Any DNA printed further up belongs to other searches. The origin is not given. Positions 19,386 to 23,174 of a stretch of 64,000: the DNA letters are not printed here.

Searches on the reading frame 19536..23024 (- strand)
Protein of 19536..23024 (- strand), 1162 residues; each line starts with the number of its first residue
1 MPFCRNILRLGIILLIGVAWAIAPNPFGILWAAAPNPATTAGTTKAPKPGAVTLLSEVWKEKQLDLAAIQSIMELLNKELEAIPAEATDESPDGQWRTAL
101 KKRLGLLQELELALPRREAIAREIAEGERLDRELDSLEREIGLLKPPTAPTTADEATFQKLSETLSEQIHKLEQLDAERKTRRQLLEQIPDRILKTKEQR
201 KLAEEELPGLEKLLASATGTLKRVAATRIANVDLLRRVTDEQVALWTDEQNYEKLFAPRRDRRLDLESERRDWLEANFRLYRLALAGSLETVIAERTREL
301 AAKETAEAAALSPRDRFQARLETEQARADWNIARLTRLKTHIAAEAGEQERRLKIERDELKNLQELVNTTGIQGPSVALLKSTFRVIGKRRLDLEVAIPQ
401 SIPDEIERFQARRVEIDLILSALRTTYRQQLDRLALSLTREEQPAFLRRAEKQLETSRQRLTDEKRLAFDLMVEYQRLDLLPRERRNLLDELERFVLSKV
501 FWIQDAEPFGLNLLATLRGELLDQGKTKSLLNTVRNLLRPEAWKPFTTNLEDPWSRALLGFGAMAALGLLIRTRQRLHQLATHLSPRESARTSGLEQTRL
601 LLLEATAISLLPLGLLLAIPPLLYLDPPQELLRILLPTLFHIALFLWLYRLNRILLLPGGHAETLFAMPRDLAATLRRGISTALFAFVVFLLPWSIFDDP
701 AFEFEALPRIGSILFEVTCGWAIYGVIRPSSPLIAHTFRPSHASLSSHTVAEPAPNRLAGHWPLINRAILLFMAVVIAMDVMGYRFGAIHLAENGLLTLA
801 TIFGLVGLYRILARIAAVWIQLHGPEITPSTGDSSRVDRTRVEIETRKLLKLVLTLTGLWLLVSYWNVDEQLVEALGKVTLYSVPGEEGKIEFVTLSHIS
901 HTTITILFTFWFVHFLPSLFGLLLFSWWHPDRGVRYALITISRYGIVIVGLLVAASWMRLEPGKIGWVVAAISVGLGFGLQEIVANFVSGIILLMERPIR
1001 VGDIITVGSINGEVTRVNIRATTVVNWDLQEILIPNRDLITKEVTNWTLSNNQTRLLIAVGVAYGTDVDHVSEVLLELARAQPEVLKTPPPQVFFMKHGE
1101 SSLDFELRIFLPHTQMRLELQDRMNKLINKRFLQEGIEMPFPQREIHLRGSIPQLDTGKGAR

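Call 77: search_protein_families(library=pfam, proteins=[window:19536-23024:-], max_evalue=0.00001)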
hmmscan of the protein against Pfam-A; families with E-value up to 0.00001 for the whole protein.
window:19536-23024:- (1162 aa): 3 families
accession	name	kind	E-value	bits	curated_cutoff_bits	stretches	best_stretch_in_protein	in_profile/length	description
PF00924.24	MS_channel_2nd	-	1.9e-21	76.4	20.2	1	983-1048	2-67/68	Mechanosensitive ion channel, beta-domain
PF21082.3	MS_channel_3rd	-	1.7e-14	54.5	21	1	1058-1139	3-88/88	Mechanosensitive ion channel MscS, C-terminal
PF12794.12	MscS_TM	-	1.6e-12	47.4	28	1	563-818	7-252/339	Mechanosensitive ion channel inner membrane domain 1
